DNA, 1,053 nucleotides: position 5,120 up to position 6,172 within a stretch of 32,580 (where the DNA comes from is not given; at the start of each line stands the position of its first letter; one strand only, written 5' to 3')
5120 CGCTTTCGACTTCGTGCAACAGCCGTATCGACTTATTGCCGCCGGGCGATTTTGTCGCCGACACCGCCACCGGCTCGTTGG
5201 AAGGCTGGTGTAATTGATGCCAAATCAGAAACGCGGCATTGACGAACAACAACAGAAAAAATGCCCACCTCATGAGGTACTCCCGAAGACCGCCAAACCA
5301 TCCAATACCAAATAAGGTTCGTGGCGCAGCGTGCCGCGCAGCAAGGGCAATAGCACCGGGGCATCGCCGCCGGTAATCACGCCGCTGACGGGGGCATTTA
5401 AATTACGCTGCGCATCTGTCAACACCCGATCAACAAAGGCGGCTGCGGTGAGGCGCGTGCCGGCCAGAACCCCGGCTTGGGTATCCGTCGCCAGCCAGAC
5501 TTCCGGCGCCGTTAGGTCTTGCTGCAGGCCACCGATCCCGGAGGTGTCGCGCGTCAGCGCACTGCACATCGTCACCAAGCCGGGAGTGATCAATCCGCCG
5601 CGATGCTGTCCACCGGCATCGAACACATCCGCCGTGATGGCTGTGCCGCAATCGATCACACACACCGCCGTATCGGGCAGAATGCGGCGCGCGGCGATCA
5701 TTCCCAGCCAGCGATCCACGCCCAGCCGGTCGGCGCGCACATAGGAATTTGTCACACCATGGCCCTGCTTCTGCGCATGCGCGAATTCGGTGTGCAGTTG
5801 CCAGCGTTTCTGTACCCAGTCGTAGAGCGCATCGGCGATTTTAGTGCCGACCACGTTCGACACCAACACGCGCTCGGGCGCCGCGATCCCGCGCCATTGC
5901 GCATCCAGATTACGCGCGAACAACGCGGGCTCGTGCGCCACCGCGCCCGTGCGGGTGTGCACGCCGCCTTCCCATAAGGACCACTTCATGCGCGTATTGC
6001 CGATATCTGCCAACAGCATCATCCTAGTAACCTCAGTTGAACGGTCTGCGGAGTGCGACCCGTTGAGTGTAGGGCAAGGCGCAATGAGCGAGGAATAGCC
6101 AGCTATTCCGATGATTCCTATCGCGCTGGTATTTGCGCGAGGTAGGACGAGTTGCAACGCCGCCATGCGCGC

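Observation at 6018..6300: MITE-like element inserted exactly into the birA stop / coaX start overlap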

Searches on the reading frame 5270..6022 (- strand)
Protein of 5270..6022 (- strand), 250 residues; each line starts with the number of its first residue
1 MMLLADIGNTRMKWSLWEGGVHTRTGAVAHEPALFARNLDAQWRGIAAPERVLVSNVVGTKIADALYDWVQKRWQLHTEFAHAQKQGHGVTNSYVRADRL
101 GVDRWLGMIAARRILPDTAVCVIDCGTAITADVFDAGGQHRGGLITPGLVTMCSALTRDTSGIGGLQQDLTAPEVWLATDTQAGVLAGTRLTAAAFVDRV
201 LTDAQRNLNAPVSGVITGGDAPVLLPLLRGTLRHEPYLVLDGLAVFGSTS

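Call 11: search_protein_families(library=ncbifam, proteins=[window:5270-6022:-])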
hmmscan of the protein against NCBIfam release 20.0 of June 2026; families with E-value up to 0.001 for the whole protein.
window:5270-6022:- (250 aa): 31 families (the best 25 are shown)
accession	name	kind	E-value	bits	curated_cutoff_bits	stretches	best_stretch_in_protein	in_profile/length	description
NF009866.0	PRK13328.1-2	equivalog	5.6e-71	239.3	360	1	1-245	1-247/266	type III pantothenate kinase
NF009860.0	PRK13322.1-5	equivalog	2.1e-51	175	288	1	1-245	1-242/248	pantothenate kinase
NF009868.0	PRK13328.1-4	equivalog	4.7e-35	121.2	388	1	2-246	5-258/268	type III pantothenate kinase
NF009864.0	PRK13327.1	equivalog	3e-30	105.6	347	1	4-247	5-236/242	type III pantothenate kinase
NF009857.0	PRK13322.1-2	equivalog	2.4e-28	99.2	378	1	1-245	1-244/249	pantothenate kinase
TIGR00671.1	baf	subfamily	1.2e-27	97.2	58.2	1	2-244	1-239/243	type III pantothenate kinase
NF009865.0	PRK13328.1-1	equivalog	5.5e-26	91.2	487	1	1-246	1-252/256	type III pantothenate kinase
NF009848.0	PRK13318.1-6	equivalog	6e-26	91.4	248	1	1-246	1-250/256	type III pantothenate kinase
NF009859.0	PRK13322.1-4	equivalog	3.1e-25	89.2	379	1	1-245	1-244/249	pantothenate kinase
NF009870.0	PRK13328.1-6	equivalog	2.2e-24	86.2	511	1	2-248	13-281/294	type III pantothenate kinase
NF009855.0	PRK13321.1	equivalog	9.5e-24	84.1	233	1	1-245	1-249/256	type III pantothenate kinase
NF009853.0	PRK13320.1-5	equivalog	5.8e-22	78.4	287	1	1-244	1-234/243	type III pantothenate kinase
NF009858.0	PRK13322.1-3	equivalog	6.9e-22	78.2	379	1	1-246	1-236/243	pantothenate kinase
NF009871.0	PRK13331.1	equivalog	4.5e-21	75.3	251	1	3-243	10-243/253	pantothenate kinase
NF009849.0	PRK13320.1-1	equivalog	1.2e-19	70.6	354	1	2-243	10-256/267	type III pantothenate kinase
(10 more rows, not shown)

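Call 32: find_homologous_proteins(query=window:5270-6022:-, max_evalue=1e-40)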
Query window:5270-6022:- (250 aa): 611 proteins with E <= 1e-40 among 6945 candidates; the best 120 are listed.
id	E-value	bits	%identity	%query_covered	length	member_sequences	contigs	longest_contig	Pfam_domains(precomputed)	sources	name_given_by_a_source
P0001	2.1e-158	543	97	100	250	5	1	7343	PF03309.21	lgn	-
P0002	9.2e-146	502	92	100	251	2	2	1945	PF03309.21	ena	-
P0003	9.2e-144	495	89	100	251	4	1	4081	PF03309.21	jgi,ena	-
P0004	1.5e-143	495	87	100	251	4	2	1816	PF03309.21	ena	-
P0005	4.2e-142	490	86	100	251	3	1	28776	PF03309.21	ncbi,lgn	-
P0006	1.4e-141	488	88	100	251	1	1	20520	PF03309.21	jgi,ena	-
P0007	3.1e-141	487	88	100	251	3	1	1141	PF03309.21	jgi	-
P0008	7.3e-141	486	88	100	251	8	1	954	PF03309.21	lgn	-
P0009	3.7e-140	484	85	100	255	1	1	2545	PF03309.21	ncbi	-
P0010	1.0e-139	482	87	100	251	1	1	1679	PF03309.21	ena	-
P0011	5.5e-137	473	85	100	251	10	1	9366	PF03309.21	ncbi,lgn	-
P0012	2.4e-133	461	83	98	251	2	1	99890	PF03309.21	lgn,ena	-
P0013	4.9e-109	382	69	98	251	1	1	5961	PF03309.21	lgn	-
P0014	3.1e-108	379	68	98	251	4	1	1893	PF03309.21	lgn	-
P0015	8.7e-108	378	66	98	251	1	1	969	PF03309.21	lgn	-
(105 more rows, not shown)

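Call 33: find_encoding_contigs(protein=P0012, flank=8000, max_places=2)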
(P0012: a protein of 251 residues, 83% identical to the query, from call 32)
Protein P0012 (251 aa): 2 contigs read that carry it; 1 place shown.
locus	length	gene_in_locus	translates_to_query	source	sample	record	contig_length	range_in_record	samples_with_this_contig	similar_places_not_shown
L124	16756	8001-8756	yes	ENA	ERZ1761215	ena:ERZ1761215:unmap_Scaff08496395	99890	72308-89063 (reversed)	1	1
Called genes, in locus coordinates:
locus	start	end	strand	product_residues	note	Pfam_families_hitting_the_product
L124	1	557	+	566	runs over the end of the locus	-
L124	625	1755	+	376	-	PF02653:BPD_transp_2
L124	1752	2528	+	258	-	PF00005:ABC_tran, PF13304:AAA_21 (faint), PF12399:BCA_ABC_TP_C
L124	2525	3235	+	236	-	PF00005:ABC_tran, PF13304:AAA_21 (weak)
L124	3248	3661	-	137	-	PF13511:DUF4124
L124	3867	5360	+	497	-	PF00672:HAMP, PF00211:Guanylate_cyc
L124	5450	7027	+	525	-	PF01564:Spermine_synth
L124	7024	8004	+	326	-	PF08279:HTH_11, PF03099:BPL_LplA_LipB, PF16917:BPL_LplA_LipB_2 (weak)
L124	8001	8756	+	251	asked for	PF03309:Pan_kinase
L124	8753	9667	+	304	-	PF05036:SPOR (faint)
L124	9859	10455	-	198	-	-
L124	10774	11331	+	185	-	-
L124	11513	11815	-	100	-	PF01381:HTH_3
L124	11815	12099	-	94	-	PF05015:HigB-like_toxin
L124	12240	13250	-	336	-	PF00199:Catalase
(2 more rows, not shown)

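Call 34: find_encoding_contigs(protein=P0005, flank=8000, max_places=2)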
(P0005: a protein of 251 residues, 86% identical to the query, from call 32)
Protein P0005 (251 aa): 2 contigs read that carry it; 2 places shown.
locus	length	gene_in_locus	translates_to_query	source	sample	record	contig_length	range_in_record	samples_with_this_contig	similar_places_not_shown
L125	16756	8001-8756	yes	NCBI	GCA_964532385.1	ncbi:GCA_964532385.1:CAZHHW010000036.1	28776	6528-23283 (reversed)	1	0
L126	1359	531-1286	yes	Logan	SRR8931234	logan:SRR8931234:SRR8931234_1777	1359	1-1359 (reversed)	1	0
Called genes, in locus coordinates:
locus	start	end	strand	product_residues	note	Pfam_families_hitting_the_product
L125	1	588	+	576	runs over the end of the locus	-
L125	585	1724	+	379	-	PF02653:BPD_transp_2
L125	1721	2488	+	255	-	PF00005:ABC_tran, PF13304:AAA_21 (faint), PF12399:BCA_ABC_TP_C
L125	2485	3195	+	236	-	PF00005:ABC_tran, PF13304:AAA_21 (faint)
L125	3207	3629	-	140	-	PF13511:DUF4124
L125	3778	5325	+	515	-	PF00672:HAMP, PF00211:Guanylate_cyc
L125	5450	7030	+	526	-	PF01564:Spermine_synth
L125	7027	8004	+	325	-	PF08279:HTH_11, PF03099:BPL_LplA_LipB, PF16917:BPL_LplA_LipB_2 (weak)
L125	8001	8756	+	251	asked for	PF03309:Pan_kinase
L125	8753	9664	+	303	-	PF05036:SPOR (faint)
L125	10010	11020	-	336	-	PF00199:Catalase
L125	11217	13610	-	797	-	PF13442:Cytochrome_CBB3 (faint), PF06537:DHOR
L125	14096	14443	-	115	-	-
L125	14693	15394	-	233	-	PF00005:ABC_tran, PF13401:AAA_22 (weak), PF13304:AAA_21 (faint)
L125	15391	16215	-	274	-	PF02463:SMC_N (weak), PF13476:AAA_23 (weak), PF00005:ABC_tran, PF13304:AAA_21 (faint), PF12399:BCA_ABC_TP_C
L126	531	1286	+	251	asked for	PF03309:Pan_kinase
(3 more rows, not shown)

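Call 35: find_encoding_contigs(protein=P0006, flank=8000, max_places=2)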
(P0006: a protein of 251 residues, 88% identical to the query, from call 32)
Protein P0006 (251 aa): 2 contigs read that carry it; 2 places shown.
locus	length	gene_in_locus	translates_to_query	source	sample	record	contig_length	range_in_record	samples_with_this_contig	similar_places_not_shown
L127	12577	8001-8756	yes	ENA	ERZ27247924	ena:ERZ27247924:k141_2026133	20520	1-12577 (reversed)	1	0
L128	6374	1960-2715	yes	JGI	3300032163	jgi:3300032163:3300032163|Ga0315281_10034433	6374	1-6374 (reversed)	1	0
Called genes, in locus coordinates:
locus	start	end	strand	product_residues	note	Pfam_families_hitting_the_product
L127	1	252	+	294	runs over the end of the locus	PF12974:Phosphonate-bd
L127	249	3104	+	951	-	PF00989:PAS, PF08448:PAS_4 (weak), PF13188:PAS_8 (weak), PF13426:PAS_9, PF00990:GGDEF, PF00563:EAL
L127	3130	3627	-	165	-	PF13511:DUF4124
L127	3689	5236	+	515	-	PF00672:HAMP, PF00211:Guanylate_cyc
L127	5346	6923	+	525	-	PF01564:Spermine_synth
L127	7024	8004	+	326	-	PF08279:HTH_11, PF03099:BPL_LplA_LipB, PF16917:BPL_LplA_LipB_2 (weak)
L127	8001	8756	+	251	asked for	PF03309:Pan_kinase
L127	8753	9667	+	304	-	PF05036:SPOR (faint)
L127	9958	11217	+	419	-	PF13356:Arm-DNA-bind_3, PF22022:Phage_int_M, PF00589:Phage_integrase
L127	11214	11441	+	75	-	-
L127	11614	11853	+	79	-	-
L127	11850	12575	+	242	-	?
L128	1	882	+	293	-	?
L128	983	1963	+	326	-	PF08279:HTH_11, PF03099:BPL_LplA_LipB, PF16917:BPL_LplA_LipB_2 (weak)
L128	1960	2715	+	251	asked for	PF03309:Pan_kinase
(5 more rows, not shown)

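Call 37: find_encoding_contigs(protein=P0001, flank=7000, max_places=3)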
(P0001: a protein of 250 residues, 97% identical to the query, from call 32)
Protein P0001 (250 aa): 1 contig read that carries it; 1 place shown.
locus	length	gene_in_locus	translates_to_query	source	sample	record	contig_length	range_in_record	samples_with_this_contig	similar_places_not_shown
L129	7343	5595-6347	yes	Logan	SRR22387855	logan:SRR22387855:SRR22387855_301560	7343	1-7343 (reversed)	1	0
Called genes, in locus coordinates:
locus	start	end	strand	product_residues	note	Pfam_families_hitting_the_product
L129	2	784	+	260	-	?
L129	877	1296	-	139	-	PF13511:DUF4124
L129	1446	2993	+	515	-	PF00672:HAMP, PF00211:Guanylate_cyc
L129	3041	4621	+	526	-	PF01564:Spermine_synth (faint)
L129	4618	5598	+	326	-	PF08279:HTH_11, PF03099:BPL_LplA_LipB, PF16917:BPL_LplA_LipB_2 (weak)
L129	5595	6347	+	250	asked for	PF03309:Pan_kinase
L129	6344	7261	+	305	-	PF05036:SPOR (faint)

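Call 38: find_encoding_contigs(protein=P0003, flank=4000, max_places=2)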
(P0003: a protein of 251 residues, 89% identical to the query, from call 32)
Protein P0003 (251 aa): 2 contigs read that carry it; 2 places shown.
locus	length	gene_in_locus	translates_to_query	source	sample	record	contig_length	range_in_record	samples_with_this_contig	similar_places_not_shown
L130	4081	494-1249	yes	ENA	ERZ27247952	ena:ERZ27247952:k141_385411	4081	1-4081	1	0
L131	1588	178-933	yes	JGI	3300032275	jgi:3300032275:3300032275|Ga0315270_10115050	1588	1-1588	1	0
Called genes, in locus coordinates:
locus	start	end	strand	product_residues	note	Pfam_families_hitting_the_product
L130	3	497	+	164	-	?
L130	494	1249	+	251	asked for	PF03309:Pan_kinase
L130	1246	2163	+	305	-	-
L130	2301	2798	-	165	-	PF22016:DUF6933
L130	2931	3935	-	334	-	PF13581:HATPase_c_2 (weak), PF14213:DUF4325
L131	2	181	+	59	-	?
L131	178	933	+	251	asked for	PF03309:Pan_kinase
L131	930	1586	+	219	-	?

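Call 39: find_encoding_contigs(protein=window:5270-6022:-, flank=10000, max_places=3)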
Protein window:5270-6022:- (250 aa): no gene with exactly this product is on record in the collection.
